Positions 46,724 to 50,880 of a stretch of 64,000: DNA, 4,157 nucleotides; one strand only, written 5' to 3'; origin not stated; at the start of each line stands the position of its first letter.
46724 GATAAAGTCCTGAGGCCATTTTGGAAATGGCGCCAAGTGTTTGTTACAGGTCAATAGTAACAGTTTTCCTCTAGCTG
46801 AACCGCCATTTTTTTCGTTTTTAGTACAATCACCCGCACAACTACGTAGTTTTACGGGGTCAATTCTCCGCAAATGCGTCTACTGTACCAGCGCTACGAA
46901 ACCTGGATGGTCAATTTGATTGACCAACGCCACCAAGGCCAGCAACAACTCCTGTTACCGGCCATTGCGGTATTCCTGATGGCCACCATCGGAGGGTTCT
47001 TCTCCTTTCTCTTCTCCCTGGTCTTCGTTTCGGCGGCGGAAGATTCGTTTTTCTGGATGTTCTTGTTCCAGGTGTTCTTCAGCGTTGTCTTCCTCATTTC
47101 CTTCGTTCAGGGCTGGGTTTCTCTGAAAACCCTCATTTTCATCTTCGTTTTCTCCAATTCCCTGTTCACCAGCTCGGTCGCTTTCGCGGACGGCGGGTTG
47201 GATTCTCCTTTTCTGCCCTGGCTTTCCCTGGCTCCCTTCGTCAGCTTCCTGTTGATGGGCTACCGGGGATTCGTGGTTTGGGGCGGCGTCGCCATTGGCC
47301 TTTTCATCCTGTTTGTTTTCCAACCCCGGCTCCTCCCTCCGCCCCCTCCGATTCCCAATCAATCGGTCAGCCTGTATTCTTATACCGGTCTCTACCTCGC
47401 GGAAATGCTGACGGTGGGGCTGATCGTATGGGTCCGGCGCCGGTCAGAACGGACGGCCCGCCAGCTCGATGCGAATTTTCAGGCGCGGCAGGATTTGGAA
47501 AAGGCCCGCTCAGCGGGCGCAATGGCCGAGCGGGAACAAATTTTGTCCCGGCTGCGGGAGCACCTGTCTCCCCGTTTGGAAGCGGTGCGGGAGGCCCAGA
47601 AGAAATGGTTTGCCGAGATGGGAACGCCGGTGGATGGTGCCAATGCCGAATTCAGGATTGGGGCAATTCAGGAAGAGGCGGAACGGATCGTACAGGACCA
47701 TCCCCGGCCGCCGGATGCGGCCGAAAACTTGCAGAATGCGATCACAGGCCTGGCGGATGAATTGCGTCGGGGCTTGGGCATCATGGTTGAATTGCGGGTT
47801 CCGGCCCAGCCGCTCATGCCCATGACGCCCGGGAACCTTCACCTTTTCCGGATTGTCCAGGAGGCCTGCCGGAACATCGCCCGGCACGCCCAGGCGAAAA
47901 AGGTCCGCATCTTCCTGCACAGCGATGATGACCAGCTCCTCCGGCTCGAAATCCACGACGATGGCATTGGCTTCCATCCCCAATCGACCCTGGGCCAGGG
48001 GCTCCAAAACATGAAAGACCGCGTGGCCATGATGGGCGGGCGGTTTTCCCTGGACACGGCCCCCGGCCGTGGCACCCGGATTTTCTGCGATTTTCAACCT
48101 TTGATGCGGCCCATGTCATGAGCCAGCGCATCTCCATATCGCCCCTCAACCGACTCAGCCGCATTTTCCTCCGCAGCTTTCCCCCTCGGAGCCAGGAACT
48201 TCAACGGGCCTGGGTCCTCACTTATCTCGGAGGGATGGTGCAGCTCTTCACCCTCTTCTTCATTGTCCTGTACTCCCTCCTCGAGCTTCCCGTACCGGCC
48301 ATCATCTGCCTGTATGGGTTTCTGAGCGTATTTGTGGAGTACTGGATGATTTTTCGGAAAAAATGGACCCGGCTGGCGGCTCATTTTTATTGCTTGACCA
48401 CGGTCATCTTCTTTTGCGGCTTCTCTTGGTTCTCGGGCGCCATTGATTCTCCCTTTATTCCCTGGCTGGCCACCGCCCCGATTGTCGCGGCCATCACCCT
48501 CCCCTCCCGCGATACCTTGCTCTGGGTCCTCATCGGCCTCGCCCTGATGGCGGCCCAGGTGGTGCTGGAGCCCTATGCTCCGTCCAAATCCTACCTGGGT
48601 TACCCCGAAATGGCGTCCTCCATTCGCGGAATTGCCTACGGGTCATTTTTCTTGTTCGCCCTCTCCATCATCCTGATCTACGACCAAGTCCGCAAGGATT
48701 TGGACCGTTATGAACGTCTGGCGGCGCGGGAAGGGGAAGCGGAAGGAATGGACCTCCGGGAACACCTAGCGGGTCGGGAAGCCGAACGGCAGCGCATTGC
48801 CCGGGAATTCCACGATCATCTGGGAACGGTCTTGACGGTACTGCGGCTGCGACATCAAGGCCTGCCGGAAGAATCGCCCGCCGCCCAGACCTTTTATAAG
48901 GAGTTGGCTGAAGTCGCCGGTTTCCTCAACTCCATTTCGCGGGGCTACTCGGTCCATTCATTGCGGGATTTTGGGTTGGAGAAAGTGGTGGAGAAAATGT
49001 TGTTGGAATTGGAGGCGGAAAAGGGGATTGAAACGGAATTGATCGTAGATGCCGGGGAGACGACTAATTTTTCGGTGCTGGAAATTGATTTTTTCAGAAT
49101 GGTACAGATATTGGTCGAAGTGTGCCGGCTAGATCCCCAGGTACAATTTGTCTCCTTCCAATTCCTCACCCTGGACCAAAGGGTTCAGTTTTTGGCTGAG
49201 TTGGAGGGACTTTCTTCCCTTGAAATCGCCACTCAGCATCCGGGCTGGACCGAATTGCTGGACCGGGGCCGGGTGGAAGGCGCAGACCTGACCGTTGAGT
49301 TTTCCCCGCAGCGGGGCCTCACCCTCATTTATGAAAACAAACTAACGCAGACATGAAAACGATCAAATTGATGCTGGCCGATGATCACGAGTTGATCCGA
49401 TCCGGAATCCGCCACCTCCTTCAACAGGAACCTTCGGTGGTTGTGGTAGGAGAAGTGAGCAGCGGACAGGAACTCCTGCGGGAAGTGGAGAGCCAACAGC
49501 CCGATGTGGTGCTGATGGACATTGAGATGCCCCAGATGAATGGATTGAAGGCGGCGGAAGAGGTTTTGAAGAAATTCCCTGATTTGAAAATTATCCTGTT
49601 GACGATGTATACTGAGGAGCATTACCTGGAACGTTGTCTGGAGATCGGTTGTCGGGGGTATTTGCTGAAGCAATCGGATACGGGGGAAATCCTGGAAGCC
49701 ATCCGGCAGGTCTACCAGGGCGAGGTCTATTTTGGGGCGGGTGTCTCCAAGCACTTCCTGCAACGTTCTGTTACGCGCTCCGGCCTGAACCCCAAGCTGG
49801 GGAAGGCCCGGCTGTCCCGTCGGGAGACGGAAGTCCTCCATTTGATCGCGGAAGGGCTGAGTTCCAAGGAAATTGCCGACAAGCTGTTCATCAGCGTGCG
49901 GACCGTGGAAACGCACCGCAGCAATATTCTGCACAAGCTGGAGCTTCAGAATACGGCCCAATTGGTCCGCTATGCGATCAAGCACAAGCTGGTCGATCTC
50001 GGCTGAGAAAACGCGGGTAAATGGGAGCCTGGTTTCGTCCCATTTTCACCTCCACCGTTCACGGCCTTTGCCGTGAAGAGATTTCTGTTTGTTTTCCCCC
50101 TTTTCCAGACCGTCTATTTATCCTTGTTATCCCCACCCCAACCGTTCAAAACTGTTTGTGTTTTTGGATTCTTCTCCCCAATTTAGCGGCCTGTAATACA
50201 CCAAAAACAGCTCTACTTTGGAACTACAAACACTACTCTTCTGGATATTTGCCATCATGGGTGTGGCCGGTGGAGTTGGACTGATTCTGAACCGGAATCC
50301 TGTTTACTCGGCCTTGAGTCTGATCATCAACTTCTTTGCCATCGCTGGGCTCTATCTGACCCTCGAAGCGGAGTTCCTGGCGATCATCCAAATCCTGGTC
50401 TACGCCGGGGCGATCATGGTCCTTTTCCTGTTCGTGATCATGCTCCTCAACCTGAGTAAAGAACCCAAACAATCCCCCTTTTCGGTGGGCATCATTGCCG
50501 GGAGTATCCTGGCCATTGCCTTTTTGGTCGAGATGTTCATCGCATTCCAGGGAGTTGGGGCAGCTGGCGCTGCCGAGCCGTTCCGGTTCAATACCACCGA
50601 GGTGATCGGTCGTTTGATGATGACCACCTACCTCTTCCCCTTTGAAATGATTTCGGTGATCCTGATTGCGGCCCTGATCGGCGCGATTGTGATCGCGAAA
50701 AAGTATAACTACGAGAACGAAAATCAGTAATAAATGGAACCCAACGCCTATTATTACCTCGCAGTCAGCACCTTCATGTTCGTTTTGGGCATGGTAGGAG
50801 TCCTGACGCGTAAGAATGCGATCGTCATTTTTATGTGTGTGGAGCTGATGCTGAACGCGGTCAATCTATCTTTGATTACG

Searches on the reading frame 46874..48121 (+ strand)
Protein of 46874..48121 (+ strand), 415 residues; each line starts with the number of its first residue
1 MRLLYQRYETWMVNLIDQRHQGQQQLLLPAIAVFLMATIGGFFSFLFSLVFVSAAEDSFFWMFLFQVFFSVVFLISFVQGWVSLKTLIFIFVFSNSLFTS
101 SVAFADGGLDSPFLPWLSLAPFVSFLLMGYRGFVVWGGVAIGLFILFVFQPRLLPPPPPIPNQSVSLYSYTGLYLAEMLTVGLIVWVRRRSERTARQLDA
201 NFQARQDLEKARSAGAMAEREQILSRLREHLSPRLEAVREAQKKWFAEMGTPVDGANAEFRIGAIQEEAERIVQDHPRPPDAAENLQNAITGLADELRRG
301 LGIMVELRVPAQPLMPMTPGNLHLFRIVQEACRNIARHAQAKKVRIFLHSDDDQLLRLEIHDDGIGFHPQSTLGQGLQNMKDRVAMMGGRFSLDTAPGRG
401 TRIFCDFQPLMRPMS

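Call 52: search_protein_families(library=pfam, proteins=[window:46874-48121:+], max_evalue=0.00001)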
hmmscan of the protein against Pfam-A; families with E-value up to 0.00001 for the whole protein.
window:46874-48121:+ (415 aa): 2 families
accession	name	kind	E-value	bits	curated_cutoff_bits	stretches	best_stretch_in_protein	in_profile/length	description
PF02518.31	HATPase_c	-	7.6e-12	46.1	26.4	1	322-405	4-105/111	Histidine kinase-, DNA gyrase B-, and HSP90-like ATPase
PF13581.12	HATPase_c_2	-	6.8e-08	33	27.4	1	327-382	35-92/127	Histidine kinase-like ATPase domain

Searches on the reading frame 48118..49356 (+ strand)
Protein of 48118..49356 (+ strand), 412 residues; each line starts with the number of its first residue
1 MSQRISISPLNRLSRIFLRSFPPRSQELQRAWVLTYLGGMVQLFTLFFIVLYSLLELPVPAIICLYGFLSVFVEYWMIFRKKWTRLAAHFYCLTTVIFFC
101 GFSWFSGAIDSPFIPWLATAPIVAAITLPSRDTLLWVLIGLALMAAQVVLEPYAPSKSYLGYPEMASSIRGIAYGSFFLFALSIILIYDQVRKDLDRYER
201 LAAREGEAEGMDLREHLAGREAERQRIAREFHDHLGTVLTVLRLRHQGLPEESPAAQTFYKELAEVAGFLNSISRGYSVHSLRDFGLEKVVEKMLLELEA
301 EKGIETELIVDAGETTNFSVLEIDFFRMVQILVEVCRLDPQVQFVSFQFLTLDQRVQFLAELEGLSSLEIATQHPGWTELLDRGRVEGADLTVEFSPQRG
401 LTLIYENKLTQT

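Call 52: search_protein_families(library=pfam, proteins=[window:48118-49356:+], max_evalue=0.00001)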
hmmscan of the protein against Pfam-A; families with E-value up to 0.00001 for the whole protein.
window:48118-49356:+ (412 aa): 1 family
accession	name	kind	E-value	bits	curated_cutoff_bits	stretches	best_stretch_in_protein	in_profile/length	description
PF07730.19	HisKA_3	-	5.7e-06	27.2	24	0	223-256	1-34/68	Histidine kinase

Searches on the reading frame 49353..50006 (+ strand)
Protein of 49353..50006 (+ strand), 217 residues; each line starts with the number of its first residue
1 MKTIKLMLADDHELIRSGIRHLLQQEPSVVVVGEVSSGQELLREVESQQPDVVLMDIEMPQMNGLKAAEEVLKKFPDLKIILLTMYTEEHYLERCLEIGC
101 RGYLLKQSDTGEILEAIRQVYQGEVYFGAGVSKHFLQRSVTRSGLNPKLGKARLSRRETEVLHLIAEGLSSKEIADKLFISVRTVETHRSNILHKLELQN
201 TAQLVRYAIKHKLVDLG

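Call 53: search_protein_families(library=pfam, proteins=[window:49353-50006:+], max_evalue=0.00001)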
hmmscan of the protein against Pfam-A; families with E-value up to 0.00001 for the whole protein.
window:49353-50006:+ (217 aa): 3 families
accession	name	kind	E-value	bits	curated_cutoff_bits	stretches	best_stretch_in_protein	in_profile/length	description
PF00072.30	Response_reg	-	1.3e-28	99.8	30.2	1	7-118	2-111/111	Response regulator receiver domain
PF00196.25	GerE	-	5.2e-22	77.7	23.5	1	153-208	2-57/57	Bacterial regulatory proteins, luxR family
PF08281.18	Sigma70_r4_2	-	4e-06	26.8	25.7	1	152-193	9-51/54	Sigma-70, region 4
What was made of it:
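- Closest known: Phased operator arrays of response regulators and other oligomerising regulators. Different: The nearest is a NarL-type response regulator 20 kb away at 49353-50006 (call 53).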

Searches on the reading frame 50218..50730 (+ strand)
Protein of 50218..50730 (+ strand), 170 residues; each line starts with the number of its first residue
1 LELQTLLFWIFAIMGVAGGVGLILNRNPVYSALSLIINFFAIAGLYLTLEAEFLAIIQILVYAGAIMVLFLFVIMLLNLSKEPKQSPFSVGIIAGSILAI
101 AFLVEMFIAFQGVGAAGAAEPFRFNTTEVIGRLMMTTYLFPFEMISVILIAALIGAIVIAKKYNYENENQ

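Call 53: search_protein_families(library=pfam, proteins=[window:50218-50730:+], max_evalue=0.00001)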
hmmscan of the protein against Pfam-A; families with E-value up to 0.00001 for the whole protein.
window:50218-50730:+ (170 aa): 1 family
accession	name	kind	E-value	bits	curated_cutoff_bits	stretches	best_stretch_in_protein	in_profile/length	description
PF00499.25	Oxidored_q3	-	2.9e-42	144.3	33.2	1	19-159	2-146/146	NADH-ubiquinone/plastoquinone oxidoreductase chain 6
